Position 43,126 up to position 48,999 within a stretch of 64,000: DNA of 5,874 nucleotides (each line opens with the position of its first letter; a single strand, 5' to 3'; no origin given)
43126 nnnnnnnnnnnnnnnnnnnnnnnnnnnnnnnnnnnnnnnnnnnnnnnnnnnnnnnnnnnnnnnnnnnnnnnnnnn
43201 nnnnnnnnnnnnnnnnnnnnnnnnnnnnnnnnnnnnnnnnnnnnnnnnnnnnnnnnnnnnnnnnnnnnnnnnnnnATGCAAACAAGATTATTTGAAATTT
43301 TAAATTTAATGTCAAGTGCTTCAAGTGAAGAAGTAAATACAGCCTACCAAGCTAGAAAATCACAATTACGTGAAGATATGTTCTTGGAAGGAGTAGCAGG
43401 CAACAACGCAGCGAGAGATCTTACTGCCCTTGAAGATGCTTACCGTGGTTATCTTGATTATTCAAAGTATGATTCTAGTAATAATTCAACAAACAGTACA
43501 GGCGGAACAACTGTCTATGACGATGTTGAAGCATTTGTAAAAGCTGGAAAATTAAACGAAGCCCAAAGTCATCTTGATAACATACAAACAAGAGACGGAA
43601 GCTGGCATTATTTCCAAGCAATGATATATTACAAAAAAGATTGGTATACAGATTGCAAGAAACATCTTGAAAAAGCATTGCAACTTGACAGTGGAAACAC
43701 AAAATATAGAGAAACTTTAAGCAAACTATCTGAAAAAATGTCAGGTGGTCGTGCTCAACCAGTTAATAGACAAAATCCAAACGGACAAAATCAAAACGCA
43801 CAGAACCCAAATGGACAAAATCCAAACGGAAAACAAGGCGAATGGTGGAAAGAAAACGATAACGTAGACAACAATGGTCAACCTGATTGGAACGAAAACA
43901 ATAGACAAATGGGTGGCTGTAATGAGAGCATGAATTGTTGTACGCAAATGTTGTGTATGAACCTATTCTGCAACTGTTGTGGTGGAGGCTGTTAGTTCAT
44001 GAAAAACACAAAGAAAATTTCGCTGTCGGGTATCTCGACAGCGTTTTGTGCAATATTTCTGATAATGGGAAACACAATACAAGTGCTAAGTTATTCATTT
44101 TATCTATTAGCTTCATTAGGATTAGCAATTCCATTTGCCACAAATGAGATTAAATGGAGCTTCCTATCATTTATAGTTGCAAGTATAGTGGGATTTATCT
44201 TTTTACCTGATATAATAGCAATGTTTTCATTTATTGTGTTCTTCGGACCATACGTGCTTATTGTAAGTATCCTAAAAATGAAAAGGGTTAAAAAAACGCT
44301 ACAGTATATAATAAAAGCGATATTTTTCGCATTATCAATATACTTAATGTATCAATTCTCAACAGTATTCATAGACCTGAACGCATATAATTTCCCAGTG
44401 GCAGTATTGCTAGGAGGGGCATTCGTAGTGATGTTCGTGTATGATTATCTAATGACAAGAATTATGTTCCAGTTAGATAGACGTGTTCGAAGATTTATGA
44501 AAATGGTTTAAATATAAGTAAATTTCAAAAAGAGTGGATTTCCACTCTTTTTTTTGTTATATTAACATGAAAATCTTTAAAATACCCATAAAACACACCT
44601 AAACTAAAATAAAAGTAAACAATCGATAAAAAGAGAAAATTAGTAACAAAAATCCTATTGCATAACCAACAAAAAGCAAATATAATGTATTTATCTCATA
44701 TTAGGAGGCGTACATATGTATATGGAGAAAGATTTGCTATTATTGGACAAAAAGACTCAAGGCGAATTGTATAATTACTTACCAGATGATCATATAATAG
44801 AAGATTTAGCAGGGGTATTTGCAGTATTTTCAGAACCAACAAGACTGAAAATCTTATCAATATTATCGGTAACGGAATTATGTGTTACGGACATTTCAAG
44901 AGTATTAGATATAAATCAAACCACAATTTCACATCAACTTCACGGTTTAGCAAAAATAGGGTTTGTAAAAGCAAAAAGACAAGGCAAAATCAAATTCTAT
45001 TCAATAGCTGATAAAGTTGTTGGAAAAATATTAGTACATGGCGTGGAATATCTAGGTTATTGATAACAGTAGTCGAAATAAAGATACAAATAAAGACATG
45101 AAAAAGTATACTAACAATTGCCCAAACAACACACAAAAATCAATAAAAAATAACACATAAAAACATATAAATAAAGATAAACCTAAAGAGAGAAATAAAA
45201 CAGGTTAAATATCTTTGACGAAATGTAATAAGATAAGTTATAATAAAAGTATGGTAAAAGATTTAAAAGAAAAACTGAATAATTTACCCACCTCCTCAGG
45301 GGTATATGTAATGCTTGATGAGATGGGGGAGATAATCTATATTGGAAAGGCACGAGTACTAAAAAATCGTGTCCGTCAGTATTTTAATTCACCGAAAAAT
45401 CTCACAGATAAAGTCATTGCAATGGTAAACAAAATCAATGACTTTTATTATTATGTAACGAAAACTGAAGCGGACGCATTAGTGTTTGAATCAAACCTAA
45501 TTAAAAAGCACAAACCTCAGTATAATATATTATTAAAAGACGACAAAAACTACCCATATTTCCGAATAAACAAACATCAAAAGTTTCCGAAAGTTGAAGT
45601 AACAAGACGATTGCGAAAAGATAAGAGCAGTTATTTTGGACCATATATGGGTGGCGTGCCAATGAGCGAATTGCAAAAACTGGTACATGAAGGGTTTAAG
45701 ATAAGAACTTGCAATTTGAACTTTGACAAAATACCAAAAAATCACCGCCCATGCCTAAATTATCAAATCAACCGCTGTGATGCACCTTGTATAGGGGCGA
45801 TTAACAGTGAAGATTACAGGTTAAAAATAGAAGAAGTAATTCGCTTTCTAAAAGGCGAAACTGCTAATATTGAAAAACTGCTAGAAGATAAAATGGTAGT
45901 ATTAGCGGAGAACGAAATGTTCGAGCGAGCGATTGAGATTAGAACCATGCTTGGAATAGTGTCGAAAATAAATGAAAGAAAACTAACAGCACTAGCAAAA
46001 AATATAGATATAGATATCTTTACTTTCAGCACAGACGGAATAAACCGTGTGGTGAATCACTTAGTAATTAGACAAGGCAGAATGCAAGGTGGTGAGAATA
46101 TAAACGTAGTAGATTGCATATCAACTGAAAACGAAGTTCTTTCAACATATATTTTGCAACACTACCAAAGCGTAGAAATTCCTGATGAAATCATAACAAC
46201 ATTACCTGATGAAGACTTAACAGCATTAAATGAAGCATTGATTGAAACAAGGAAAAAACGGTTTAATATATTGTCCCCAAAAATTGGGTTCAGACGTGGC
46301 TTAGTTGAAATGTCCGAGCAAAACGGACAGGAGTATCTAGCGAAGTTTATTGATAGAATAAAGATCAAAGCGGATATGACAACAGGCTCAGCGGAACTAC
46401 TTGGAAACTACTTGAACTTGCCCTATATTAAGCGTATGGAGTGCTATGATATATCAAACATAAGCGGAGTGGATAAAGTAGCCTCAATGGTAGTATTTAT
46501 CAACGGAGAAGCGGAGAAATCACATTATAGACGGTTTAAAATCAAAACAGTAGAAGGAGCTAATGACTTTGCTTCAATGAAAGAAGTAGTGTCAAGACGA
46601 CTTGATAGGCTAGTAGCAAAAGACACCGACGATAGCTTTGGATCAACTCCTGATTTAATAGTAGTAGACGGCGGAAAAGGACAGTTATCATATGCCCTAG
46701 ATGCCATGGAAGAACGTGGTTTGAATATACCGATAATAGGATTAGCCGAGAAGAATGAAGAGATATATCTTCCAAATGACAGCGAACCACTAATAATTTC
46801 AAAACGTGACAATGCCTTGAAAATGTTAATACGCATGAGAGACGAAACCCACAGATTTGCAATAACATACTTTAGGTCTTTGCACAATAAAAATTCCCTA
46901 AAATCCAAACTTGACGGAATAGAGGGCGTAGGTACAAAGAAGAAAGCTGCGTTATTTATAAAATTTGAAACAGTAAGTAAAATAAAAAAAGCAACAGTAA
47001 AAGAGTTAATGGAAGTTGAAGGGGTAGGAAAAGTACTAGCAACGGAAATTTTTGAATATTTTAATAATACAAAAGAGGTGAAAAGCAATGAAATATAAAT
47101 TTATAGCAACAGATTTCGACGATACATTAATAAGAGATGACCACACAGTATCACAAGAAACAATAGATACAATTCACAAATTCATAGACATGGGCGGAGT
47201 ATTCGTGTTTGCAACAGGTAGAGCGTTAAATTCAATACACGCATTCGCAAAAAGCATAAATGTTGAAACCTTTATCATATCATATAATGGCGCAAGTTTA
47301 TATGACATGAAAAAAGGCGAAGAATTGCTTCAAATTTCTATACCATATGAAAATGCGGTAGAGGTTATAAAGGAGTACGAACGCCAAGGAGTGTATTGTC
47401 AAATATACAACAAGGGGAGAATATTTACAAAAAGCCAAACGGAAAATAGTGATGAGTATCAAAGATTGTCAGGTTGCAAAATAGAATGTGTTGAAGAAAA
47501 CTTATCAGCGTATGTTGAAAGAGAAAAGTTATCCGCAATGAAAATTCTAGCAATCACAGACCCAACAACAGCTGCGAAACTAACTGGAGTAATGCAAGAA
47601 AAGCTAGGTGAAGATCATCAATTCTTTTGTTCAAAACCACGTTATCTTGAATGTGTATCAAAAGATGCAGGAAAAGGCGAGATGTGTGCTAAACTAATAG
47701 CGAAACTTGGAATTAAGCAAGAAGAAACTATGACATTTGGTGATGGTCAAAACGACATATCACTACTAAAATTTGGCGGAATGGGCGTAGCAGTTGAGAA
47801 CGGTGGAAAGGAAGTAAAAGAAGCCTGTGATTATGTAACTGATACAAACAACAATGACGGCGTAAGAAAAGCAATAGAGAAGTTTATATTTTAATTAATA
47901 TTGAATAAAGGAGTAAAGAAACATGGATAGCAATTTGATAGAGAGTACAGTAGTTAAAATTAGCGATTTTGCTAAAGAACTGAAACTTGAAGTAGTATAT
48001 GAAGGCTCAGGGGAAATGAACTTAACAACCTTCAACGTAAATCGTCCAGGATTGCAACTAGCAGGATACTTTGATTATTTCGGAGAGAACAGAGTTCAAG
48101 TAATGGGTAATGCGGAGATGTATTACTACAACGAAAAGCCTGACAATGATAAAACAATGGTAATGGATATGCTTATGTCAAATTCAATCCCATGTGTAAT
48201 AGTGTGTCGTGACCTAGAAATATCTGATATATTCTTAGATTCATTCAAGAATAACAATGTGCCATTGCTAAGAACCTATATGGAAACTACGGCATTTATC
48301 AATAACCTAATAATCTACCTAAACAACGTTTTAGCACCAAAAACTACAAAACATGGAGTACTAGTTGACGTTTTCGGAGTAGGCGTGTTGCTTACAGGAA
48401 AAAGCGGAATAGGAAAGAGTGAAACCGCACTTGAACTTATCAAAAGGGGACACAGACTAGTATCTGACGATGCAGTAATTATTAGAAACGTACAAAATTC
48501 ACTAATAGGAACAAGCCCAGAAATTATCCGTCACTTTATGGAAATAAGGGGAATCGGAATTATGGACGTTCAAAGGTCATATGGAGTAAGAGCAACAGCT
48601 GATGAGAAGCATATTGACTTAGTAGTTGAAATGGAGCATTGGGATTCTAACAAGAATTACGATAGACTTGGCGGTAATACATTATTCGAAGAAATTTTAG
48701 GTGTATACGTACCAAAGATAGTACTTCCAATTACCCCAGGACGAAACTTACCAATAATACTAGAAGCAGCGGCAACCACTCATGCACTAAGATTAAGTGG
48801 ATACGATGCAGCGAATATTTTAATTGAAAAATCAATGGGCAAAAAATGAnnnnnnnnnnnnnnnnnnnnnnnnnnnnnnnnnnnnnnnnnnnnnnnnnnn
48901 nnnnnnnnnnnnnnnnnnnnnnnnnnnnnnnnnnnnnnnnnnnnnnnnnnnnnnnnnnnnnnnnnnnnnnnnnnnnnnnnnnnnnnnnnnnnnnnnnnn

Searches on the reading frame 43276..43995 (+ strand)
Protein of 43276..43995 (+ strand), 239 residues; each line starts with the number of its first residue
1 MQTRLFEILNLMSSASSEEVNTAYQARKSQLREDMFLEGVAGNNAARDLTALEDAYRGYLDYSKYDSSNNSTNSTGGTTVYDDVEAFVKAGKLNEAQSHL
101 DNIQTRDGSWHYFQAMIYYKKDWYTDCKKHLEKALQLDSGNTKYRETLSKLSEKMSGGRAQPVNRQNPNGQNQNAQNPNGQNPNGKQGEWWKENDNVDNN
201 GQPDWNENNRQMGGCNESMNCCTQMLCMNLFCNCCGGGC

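Call 26: search_protein_families(library=pfam, proteins=[window:43276-43995:+], max_evalue=0.00001)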
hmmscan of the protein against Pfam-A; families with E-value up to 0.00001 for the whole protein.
window:43276-43995:+ (239 aa): 0 families

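Call 28: search_protein_families(library=pfam, proteins=[window:43276-43995:+], max_evalue=1)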
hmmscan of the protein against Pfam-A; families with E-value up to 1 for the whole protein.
window:43276-43995:+ (239 aa): 5 families
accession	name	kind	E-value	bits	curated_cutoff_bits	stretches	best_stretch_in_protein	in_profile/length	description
PF07719.23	TPR_2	-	4e-05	23.9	27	1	111-141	4-34/34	Tetratricopeptide repeat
PF13181.12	TPR_8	-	0.015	15.9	25.7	1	112-139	5-32/34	Tetratricopeptide repeat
PF00515.34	TPR_1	-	0.052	13.8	27.8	1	111-141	4-34/34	Tetratricopeptide repeat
PF07313.18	AmiA-like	-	0.082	12.8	27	1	78-133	36-90/202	N-acetylmuramoyl-L-alanine amidase-like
PF14362.11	DUF4407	-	0.54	9.9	31.3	1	3-141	111-207/297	Domain of unknown function (DUF4407)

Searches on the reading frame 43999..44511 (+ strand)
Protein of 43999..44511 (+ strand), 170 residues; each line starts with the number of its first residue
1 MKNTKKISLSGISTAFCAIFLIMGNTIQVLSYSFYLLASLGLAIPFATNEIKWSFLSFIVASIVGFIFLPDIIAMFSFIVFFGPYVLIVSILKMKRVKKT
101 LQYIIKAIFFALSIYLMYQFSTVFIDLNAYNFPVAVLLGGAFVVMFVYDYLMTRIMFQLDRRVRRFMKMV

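Call 18: search_protein_families(library=pfam, proteins=[window:43999-44511:+], max_evalue=0.01)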
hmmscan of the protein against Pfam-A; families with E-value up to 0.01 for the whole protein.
window:43999-44511:+ (170 aa): 0 families

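Call 28: search_protein_families(library=pfam, proteins=[window:43999-44511:+], max_evalue=1)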
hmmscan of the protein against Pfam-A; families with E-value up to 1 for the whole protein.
window:43999-44511:+ (170 aa): 1 family
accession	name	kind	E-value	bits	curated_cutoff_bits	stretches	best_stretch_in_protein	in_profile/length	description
PF04632.18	FUSC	-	0.084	11.9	30.9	1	33-147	384-495/660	Fusaric acid resistance protein family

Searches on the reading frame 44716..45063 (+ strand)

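Call 17: search_protein_families(library=pfam, proteins=[window:44716-45063:+], max_evalue=0.01)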
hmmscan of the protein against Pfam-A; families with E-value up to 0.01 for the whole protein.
window:44716-45063:+ (115 aa): 6 families
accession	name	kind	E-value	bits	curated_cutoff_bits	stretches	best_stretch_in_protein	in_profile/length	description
PF01022.26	HTH_5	-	4.1e-13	49.4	22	1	41-85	2-46/47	Bacterial regulatory protein, arsR family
PF12840.13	HTH_20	-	3.3e-07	30.6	27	1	39-85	2-49/51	Helix-turn-helix domain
PF01978.25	TrmB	-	0.00026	21.2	25.6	1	49-98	17-65/68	Sugar-specific transcriptional regulator TrmB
PF13601.12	HTH_34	-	0.00028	21.4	27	1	43-89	2-49/80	Winged helix DNA-binding domain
PF01047.28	MarR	-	0.0024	18.1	24.6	1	41-85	3-48/59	MarR family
PF13463.12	HTH_27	-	0.0089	16.7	22.2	0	58-100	22-67/68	Winged helix DNA-binding domain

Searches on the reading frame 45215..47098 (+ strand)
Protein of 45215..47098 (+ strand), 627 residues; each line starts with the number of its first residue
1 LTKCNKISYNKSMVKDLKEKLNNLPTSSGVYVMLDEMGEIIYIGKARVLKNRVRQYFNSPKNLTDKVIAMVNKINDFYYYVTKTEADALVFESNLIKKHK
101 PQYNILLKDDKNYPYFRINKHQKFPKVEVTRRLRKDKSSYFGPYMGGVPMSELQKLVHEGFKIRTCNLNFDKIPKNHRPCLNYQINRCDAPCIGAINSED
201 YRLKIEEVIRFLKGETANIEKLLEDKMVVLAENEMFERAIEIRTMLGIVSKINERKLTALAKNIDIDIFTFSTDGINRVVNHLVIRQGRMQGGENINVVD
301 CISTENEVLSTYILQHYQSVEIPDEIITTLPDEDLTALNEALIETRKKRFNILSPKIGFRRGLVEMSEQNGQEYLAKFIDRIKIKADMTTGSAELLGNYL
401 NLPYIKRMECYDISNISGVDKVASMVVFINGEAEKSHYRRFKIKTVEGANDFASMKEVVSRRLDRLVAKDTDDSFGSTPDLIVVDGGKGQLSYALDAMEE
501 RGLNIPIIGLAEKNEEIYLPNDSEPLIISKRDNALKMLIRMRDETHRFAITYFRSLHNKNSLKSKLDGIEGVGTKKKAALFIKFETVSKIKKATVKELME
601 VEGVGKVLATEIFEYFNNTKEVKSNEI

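Call 25: search_protein_families(library=pfam, proteins=[window:45215-47098:+], max_evalue=0.00001)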
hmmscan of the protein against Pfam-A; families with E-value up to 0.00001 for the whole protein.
window:45215-47098:+ (627 aa): 6 families
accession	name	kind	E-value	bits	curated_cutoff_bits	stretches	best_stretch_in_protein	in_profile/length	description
PF08459.17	UvrC_RNaseH_dom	-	3.3e-51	173.7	22.3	1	399-550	3-159/159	UvrC RNAse H endonuclease domain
PF22920.2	UvrC_RNaseH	-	1.5e-19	70.4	24.3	1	265-377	1-115/116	UvrC Ribonuclease H-like domain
PF12826.13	HHH_2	-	1.9e-10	41.2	27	1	568-620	7-59/64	Helix-hairpin-helix motif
PF01541.30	GIY-YIG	-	8.4e-10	39.3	22.6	1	28-104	2-78/78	GIY-YIG catalytic domain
PF14520.12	HHH_5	-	1.5e-06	29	27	1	565-612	3-51/57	Helix-hairpin-helix domain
PF00633.29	HHH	-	3.1e-06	27.2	24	0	588-615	3-30/30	Helix-hairpin-helix motif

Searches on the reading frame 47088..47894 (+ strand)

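Call 26: search_protein_families(library=pfam, proteins=[window:47088-47894:+], max_evalue=0.00001)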
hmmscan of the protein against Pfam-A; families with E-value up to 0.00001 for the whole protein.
window:47088-47894:+ (268 aa): 3 families
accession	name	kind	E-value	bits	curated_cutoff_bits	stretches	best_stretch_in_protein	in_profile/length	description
PF08282.18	Hydrolase_3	-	5.3e-59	200.5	20.9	1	6-263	1-255/255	haloacid dehalogenase-like hydrolase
PF05116.19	S6PP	-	8.5e-14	52.2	20.3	1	5-244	4-215/247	Sucrose-6F-phosphate phosphohydrolase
PF00702.32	Hydrolase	-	1.8e-07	32.2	26.4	1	4-228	2-188/191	haloacid dehalogenase-like hydrolase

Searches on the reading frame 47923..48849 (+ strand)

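Call 26: search_protein_families(library=pfam, proteins=[window:47923-48849:+], max_evalue=0.00001)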
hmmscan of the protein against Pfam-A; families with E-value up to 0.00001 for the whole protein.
window:47923-48849:+ (308 aa): 2 families
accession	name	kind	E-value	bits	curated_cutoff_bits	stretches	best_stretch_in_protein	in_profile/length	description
PF07475.17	Hpr_kinase_C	-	1.7e-67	226.7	33.3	1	137-303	3-170/171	HPr Serine kinase C-terminal domain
PF02603.21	Hpr_kinase_N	-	2.5e-36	124.8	24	1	11-133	1-125/125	HPr Serine kinase N terminus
